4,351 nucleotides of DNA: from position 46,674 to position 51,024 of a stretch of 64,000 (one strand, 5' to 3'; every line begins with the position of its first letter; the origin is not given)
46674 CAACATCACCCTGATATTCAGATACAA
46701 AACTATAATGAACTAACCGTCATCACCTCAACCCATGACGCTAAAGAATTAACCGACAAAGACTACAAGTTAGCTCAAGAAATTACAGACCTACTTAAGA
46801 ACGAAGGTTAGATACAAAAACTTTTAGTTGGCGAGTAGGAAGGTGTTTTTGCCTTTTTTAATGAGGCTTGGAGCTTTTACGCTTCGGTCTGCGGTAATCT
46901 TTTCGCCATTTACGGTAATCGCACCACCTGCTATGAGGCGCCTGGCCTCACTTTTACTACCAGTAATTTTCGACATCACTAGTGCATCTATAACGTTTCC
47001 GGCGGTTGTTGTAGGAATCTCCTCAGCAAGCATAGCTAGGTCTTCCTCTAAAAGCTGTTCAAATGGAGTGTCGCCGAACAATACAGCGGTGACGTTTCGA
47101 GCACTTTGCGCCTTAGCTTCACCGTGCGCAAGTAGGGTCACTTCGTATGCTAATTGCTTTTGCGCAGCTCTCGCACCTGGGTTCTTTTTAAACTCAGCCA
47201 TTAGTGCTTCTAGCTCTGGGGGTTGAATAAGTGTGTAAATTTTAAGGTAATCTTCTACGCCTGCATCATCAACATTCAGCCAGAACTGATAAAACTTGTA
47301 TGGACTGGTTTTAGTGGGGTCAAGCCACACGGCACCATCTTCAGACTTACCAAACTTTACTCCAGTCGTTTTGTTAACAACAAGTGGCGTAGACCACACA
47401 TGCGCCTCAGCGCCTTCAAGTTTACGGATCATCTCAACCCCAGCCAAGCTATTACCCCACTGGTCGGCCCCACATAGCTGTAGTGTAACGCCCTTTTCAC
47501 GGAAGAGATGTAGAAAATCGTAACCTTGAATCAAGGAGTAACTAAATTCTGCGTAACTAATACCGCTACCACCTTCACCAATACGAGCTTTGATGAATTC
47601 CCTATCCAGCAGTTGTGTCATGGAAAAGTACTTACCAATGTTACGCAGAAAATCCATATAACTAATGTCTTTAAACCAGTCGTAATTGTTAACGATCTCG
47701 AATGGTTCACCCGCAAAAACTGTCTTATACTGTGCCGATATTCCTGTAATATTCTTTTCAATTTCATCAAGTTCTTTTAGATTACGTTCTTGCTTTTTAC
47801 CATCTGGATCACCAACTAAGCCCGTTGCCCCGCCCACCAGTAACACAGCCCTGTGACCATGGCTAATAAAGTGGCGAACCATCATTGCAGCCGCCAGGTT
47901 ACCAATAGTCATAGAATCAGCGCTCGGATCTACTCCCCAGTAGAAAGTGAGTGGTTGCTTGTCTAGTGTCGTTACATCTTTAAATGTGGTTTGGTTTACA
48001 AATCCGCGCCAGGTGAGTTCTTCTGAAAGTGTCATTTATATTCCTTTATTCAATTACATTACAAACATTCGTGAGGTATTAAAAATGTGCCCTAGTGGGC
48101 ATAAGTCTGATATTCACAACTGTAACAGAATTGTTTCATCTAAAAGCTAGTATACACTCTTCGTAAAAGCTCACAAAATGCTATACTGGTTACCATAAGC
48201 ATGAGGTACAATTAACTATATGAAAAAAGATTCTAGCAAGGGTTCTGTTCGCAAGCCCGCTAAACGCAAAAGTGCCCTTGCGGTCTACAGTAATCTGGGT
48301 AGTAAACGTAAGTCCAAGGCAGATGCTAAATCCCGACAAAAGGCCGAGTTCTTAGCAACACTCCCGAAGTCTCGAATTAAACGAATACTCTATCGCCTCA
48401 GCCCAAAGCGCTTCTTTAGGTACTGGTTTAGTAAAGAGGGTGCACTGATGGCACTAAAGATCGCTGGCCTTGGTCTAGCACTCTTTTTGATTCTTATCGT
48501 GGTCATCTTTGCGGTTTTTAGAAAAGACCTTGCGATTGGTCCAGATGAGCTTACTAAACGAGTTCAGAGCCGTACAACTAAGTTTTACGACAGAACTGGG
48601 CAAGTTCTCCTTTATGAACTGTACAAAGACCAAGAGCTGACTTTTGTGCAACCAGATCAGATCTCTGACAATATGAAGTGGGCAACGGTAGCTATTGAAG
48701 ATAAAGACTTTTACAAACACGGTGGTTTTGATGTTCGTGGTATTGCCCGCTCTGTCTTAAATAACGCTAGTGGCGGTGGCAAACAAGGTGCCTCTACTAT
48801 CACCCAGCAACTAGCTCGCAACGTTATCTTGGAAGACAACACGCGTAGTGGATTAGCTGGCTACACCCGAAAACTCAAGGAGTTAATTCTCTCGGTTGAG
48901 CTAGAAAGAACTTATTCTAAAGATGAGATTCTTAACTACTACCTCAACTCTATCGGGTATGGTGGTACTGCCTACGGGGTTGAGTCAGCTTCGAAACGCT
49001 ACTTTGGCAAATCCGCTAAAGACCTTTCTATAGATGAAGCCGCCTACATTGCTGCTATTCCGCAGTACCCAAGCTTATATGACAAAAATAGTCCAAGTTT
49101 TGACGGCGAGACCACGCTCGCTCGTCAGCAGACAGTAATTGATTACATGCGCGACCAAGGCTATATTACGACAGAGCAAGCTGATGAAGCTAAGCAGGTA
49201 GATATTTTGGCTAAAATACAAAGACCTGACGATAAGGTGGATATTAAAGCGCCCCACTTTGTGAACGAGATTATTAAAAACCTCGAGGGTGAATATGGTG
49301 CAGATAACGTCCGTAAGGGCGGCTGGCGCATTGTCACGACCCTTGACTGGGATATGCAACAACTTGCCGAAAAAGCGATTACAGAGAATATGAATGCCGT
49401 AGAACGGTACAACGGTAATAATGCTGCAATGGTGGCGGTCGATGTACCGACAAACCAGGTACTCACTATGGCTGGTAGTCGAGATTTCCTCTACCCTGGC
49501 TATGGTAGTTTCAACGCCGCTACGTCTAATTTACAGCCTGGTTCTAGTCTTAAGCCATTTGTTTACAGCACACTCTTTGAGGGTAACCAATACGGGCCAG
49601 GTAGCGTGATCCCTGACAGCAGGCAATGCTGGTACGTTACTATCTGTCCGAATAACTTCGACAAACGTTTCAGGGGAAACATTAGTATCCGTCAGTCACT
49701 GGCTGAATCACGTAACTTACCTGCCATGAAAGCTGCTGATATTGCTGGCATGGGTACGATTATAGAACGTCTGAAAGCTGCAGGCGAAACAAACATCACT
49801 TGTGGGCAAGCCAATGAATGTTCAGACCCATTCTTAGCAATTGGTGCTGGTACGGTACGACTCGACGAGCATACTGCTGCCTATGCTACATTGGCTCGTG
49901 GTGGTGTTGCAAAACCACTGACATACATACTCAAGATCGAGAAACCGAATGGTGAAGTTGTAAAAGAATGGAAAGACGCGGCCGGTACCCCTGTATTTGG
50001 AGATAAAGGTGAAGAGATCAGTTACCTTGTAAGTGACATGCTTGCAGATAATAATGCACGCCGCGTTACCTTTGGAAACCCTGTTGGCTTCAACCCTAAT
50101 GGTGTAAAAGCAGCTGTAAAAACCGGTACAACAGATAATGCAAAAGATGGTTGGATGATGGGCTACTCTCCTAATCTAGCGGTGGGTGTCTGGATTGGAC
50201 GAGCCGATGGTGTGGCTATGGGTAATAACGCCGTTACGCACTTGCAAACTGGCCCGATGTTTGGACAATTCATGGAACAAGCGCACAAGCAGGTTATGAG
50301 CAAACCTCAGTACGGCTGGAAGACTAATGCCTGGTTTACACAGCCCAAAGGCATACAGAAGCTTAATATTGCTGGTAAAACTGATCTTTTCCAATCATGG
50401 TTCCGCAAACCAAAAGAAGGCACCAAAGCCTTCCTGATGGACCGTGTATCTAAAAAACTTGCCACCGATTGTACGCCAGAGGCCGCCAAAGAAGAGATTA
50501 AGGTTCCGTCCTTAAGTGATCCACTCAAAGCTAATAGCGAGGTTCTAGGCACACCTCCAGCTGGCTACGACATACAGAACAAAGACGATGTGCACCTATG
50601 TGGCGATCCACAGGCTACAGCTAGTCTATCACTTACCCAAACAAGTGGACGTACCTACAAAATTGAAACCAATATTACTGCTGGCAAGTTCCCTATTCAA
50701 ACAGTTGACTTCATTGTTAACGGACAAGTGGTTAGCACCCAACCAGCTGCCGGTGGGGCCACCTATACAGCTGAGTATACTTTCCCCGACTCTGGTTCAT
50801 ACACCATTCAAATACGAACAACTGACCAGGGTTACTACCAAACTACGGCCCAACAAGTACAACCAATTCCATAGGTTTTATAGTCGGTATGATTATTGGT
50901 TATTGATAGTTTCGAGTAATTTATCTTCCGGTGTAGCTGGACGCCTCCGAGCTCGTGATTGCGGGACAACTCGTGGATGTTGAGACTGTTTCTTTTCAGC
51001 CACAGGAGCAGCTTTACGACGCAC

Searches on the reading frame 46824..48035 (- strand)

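Call 12: search_protein_families(library=pfam, proteins=[window:46824-48035:-], max_evalue=0.00001)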
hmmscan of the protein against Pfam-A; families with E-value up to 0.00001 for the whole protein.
window:46824-48035:- (403 aa): 3 families
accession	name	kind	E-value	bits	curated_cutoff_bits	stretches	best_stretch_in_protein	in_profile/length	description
PF00579.31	tRNA-synt_1b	-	2.2e-67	227.9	21.1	1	26-318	3-289/292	tRNA synthetases class I (W and Y)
PF22421.1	SYY_C-terminal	-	1.1e-09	38.4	27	1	334-382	3-55/83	Tyrosine--tRNA ligase SYY-like C-terminal domain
PF01479.30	S4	-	2.8e-06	27.4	22.8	1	359-387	14-43/48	S4 domain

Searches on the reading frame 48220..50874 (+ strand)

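Call 12: search_protein_families(library=pfam, proteins=[window:48220-50874:+], max_evalue=0.00001)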
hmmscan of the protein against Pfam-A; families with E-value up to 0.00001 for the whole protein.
window:48220-50874:+ (884 aa): 2 families
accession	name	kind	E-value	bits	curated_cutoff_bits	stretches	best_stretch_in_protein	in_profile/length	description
PF00912.28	Transgly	-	5.7e-56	189.2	27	1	131-310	5-177/178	Transglycosylase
PF00905.27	Transpeptidase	-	7.7e-13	48.7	22.1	1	403-654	2-273/299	Penicillin binding protein transpeptidase domain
